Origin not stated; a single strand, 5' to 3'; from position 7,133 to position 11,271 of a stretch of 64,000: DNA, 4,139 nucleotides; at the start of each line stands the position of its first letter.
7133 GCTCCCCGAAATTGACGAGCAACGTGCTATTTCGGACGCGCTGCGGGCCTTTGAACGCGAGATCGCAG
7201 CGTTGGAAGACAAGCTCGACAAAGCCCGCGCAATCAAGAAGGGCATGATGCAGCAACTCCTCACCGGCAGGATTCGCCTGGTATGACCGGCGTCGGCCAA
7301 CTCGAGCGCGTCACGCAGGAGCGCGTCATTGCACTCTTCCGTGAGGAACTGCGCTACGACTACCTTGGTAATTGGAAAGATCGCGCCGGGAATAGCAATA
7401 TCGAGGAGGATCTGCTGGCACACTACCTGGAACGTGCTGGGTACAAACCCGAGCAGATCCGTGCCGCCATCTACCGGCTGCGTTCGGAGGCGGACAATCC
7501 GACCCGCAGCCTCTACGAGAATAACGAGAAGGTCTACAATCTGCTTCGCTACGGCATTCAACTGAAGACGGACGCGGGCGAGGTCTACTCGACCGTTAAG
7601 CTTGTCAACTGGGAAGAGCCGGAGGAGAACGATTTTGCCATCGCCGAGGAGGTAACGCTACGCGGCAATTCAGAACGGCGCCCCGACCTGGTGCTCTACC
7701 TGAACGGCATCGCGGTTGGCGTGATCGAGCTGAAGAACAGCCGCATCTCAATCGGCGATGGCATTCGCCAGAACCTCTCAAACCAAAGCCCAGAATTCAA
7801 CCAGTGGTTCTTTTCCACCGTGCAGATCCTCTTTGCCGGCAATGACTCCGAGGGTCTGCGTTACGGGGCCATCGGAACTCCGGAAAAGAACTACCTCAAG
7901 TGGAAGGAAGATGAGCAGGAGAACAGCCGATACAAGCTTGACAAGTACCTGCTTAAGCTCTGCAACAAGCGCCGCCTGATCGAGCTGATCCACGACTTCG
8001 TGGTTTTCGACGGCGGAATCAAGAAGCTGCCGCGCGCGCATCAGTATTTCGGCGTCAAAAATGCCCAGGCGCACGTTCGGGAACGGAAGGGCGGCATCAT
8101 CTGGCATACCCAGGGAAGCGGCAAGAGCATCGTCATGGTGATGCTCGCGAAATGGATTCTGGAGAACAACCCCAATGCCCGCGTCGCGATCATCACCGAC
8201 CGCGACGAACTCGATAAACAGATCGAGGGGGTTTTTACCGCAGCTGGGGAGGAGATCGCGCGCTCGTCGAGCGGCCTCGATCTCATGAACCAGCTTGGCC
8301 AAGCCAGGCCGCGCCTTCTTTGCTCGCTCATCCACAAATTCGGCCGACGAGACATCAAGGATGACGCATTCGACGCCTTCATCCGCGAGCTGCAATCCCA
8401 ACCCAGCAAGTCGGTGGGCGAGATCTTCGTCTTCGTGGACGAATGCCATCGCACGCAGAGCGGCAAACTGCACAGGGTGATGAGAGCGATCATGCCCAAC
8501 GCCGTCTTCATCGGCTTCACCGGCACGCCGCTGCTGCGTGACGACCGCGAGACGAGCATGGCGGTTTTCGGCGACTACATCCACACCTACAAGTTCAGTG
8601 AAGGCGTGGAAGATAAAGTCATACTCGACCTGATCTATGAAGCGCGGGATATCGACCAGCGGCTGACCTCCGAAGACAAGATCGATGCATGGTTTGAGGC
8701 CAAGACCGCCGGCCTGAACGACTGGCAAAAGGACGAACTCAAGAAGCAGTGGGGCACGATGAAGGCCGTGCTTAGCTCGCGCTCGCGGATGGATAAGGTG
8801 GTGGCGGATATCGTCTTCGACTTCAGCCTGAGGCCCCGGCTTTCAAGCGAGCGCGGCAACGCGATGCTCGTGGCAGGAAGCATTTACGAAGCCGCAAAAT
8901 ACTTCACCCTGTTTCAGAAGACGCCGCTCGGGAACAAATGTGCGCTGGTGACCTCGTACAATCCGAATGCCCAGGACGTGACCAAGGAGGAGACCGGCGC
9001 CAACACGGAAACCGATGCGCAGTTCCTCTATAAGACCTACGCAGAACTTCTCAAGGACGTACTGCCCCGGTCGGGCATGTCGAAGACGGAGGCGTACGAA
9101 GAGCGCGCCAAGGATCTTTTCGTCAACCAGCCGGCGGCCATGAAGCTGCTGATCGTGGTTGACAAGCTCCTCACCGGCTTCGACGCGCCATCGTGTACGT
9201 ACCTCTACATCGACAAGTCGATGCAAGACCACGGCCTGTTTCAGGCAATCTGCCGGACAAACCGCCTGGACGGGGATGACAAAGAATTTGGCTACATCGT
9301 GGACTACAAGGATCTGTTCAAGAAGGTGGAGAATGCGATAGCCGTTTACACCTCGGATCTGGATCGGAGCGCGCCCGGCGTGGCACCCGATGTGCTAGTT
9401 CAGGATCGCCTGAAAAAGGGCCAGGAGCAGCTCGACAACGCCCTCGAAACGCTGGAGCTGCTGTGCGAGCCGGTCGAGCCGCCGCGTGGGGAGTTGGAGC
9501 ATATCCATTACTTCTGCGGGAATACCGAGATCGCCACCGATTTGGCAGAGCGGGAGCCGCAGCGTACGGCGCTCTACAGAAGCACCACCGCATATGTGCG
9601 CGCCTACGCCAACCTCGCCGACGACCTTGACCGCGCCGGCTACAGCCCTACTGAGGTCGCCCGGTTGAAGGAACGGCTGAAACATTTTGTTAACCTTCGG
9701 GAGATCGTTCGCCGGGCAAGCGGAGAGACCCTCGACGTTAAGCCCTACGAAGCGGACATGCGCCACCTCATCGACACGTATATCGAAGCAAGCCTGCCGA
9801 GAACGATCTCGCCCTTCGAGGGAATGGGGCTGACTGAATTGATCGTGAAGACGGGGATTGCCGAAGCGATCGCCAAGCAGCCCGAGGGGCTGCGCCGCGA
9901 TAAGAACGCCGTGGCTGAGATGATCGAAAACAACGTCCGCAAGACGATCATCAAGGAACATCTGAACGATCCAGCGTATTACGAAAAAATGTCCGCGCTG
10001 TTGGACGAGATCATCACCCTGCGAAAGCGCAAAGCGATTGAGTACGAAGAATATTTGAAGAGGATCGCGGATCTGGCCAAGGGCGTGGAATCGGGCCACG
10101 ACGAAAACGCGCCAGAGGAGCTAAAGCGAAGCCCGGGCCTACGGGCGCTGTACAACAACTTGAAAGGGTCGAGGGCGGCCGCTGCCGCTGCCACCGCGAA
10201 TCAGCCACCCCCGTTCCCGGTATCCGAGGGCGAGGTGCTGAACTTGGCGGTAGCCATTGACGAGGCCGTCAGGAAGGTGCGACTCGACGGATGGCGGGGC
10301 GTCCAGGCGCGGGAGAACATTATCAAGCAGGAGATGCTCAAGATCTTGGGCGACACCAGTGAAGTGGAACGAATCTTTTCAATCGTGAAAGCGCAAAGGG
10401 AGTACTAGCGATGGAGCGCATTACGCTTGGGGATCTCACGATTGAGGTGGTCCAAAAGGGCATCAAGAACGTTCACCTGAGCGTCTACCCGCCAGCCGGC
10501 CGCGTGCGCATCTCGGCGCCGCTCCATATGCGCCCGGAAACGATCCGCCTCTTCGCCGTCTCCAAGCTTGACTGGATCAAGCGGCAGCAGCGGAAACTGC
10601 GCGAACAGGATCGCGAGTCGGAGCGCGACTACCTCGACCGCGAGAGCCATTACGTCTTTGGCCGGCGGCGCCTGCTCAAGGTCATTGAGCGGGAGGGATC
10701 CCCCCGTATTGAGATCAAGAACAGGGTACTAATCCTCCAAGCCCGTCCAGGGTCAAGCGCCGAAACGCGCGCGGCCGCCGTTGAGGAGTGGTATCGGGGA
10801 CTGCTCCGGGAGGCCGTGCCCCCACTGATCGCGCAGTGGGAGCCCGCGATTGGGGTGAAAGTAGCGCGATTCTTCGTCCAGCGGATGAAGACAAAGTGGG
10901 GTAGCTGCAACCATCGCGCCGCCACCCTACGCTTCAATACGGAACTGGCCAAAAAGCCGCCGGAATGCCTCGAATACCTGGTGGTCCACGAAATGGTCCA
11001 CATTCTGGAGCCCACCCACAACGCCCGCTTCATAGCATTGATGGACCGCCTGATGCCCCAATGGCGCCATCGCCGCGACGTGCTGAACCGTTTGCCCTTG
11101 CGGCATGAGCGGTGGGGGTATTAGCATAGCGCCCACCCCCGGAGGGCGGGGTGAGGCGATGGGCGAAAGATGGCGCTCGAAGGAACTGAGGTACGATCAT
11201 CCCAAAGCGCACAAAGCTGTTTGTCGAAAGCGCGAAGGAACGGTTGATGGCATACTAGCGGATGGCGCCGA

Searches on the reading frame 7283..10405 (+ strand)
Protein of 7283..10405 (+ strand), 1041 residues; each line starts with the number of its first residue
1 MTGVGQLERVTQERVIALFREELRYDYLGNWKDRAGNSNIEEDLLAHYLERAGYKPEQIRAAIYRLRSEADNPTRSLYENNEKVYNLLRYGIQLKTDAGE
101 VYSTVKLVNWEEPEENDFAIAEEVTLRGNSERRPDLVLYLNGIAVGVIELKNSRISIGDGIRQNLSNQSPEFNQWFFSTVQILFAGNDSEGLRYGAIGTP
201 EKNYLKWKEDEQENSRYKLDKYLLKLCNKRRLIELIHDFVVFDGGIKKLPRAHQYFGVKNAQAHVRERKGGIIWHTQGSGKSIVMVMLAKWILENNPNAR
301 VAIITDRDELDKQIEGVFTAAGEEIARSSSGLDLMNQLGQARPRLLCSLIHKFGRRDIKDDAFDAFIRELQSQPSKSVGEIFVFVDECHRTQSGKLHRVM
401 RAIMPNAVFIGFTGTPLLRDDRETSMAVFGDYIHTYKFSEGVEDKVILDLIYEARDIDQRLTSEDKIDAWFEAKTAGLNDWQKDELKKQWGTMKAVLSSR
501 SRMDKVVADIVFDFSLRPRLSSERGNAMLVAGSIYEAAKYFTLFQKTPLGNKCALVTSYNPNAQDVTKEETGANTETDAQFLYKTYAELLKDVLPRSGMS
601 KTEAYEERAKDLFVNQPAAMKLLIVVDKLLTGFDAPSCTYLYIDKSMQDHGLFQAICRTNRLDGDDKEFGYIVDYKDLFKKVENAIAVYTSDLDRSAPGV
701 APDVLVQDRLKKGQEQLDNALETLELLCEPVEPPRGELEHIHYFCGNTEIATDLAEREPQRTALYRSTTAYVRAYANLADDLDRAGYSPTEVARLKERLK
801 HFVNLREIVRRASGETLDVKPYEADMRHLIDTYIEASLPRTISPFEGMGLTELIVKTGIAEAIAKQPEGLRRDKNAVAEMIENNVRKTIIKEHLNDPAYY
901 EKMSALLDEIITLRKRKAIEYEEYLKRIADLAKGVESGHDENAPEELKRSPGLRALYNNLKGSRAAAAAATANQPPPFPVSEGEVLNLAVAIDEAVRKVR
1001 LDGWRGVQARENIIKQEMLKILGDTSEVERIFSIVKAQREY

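Call 18: search_protein_families(library=pfam, proteins=[window:7283-10405:+], max_evalue=0.001)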
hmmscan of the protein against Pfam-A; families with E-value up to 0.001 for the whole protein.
window:7283-10405:+ (1041 aa): 4 families
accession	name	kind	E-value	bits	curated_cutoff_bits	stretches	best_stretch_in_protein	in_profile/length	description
PF18766.7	SWI2_SNF2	-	5.8e-72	242.3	26.7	1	253-483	1-220/221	SWI2/SNF2 ATPase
PF22679.2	T1R_D3-like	-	9.7e-37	127.2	27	1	524-677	2-158/158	Type I restriction enzyme subunit R domain 3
PF04313.20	HSDR_N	-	2.6e-35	122.6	25.1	1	7-196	3-192/198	Type I restriction enzyme R protein N terminus (HSDR_N)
PF04851.21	ResIII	-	5e-18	66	22.5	1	250-416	4-162/164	Type III restriction enzyme, res subunit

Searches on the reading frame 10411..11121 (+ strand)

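Call 18: search_protein_families(library=pfam, proteins=[window:10411-11121:+], max_evalue=0.001)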
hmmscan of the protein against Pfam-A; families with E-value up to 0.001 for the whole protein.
window:10411-11121:+ (237 aa): 2 families
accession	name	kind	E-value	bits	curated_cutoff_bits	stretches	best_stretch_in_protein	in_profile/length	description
PF01863.23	YgjP-like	-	3.7e-59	200.6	26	1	23-227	3-206/207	YgjP-like, metallopeptidase domain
PF10263.15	SprT-like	-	7.3e-06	26.2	25.6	1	156-214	26-95/108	SprT-like family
